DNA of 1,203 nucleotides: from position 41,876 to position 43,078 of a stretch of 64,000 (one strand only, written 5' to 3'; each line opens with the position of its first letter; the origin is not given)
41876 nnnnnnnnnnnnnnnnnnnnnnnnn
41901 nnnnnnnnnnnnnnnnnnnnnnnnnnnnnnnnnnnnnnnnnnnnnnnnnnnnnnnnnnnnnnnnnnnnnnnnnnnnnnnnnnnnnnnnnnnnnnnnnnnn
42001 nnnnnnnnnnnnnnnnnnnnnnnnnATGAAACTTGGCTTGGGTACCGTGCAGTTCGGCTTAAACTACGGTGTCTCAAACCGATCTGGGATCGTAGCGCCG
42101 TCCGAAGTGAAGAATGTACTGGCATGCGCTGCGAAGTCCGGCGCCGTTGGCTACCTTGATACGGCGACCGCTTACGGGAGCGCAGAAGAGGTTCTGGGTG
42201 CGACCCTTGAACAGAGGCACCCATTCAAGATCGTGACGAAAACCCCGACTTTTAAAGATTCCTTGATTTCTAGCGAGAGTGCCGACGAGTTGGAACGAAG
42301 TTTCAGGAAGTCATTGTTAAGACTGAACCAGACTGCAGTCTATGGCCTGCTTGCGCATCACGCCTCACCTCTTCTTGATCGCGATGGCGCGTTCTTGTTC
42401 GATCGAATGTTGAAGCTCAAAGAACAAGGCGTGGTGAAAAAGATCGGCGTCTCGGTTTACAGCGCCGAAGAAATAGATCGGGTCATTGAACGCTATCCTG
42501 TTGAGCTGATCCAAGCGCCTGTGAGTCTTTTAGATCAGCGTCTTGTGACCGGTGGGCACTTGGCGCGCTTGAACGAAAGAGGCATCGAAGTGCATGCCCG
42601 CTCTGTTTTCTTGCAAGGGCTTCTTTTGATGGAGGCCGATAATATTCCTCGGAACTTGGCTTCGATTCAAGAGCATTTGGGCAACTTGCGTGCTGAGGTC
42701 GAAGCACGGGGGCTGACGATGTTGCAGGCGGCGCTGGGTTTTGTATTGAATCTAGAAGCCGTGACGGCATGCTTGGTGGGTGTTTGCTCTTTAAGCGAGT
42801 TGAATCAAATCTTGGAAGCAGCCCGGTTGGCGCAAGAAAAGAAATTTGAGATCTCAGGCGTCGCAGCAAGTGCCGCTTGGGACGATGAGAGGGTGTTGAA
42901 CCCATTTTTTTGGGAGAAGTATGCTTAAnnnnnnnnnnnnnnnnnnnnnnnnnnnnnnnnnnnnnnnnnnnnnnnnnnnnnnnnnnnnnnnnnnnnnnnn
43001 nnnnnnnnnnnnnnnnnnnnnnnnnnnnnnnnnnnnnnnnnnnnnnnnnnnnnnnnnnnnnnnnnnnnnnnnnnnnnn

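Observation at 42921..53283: The pse operon carries two acetamidino-forming triplets (PP-loop amidotransferase plus HisH and HisF homologues)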

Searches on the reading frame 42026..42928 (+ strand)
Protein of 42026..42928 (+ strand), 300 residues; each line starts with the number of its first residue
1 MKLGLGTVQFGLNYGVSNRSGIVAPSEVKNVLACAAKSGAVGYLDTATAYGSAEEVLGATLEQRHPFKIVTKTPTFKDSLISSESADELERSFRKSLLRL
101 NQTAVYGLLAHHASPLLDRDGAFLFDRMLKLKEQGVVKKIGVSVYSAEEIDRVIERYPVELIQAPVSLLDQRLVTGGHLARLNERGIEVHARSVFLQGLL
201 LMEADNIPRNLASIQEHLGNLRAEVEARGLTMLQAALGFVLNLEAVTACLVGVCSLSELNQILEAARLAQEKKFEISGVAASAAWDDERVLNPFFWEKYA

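Call 4: search_protein_families(library=pfam, proteins=[window:42026-42928:+])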
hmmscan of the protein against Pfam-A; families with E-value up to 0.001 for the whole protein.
window:42026-42928:+ (300 aa): 1 family
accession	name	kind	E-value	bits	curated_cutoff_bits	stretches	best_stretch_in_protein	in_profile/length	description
PF00248.27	Aldo_ket_red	-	2.7e-28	99.3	24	1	2-270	1-280/291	Aldo/keto reductase family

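Call 6: search_protein_families(library=ncbifam, proteins=[window:42026-42928:+])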
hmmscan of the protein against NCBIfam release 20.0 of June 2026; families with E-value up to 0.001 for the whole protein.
window:42026-42928:+ (300 aa): 7 families
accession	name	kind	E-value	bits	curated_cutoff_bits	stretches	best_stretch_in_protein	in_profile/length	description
NF011432.0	PRK14863.1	equivalog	1.2e-52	179.2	244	1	2-267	7-266/292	bifunctional regulator KidO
NF008598.0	PRK11565.1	equivalog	8e-08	31.7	425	1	28-160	27-155/275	2,5-didehydrogluconate reductase DkgA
NF049922.1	MethglyxlRedYdjG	equivalog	2.2e-06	26.9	550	1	83-201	108-226/326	NADH-dependent methylglyoxal reductase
NF008377.0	PRK11172.1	equivalog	3.4e-06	26.5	327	1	42-163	29-149/267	2,5-didehydrogluconate reductase DkgB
TIGR01293.1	Kv_beta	subfamily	0.00012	21.2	365.4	0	215-269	250-304/319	voltage-dependent potassium channel subunit beta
NF007695.0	PRK10376.1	subfamily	0.00027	20.1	280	0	29-153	43-175/290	oxidoreductase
NF007388.0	PRK09912.1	subfamily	0.00035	19.6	448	0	221-265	270-314/346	L-glyceraldehyde 3-phosphate reductase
